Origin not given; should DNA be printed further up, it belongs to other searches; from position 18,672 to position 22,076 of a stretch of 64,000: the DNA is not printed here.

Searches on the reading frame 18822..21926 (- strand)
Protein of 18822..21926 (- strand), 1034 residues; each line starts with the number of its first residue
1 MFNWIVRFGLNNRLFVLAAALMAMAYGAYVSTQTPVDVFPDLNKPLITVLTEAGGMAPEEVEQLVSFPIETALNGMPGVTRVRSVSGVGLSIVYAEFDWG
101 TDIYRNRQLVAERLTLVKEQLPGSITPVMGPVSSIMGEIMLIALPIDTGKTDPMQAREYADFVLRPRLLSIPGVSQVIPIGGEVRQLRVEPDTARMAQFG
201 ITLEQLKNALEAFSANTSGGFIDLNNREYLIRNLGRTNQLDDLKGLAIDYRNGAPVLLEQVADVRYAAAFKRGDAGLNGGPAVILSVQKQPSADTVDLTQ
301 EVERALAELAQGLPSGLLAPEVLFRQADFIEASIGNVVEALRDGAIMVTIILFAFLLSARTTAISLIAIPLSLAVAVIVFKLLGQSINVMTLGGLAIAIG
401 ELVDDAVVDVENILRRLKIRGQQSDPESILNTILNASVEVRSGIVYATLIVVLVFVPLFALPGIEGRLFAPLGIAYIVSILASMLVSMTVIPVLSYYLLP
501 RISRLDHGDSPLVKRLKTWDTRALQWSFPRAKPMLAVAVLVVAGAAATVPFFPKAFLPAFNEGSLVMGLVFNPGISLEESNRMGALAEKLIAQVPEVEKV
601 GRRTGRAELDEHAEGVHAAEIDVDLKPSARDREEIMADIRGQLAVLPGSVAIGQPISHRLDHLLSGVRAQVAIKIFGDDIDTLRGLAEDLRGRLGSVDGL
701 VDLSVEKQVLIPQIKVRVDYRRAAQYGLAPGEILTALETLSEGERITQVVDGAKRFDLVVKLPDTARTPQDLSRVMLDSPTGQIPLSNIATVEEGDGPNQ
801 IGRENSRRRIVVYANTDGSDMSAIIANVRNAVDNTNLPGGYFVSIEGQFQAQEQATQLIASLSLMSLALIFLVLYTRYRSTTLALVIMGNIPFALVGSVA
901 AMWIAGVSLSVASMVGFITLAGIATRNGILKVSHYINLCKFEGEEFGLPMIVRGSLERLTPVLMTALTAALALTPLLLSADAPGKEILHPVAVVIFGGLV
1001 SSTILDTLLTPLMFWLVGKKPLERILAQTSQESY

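Call 9: search_protein_families(library=ncbifam, proteins=[window:18822-21926:-], max_evalue=0.00001)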
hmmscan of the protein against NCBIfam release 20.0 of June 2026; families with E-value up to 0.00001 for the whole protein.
window:18822-21926:- (1034 aa): 12 families
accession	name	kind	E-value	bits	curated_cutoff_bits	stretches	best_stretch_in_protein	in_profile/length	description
TIGR00914.1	2A0601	subfamily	2.8e-227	757.1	701.45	1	1-1020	1-1038/1051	CusA/CzcA family heavy metal efflux RND transporter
NF033617.1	RND_permease_2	subfamily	2.1e-149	499.4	1250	1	22-1017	17-1007/1009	multidrug efflux RND transporter permease subunit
NF000282.2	RND_permease_1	subfamily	3.1e-114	383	1250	1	13-1018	8-1028/1029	multidrug efflux RND transporter permease subunit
TIGR00915.1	2A0602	subfamily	2.3e-94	317.2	940.35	1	7-1019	3-1030/1050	efflux RND transporter permease subunit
NF007798.0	PRK10503.1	equivalog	6.2e-90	302.2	1584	1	27-1019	34-1024/1040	MdtB/MuxB family multidrug efflux RND transporter permease subunit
NF007905.0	PRK10614.1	equivalog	1.2e-89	301.3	1774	1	27-1019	25-1010/1025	multidrug efflux RND transporter permease subunit MdtC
NF007133.0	PRK09579.1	equivalog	1.7e-81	274.2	1763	1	19-1023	17-1008/1017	multidrug efflux RND transporter permease subunit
NF007131.0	PRK09577.1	equivalog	1.8e-69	234.6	1768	1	6-1019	2-1024/1045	multidrug efflux RND transporter permease subunit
NF007842.1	PRK10555.1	equivalog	8.9e-67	225.8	1854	2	10-513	6-512/1036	multidrug efflux RND transporter permease AcrD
NF000037.1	RND_perm_OqxB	exception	3.3e-59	200.6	2200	2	7-531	5-531/1050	multidrug efflux RND transporter permease subunit OqxB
NF011706.2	PRK15127.1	equivalog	1.9e-52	178.4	2150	2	9-510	5-508/1049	multidrug efflux RND transporter permease subunit AcrB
TIGR00921.1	2A067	subfamily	9.8e-07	27.2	351.9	0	816-936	147-271/733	hydrophobe/amphiphile efflux-3 (HAE3) family transporter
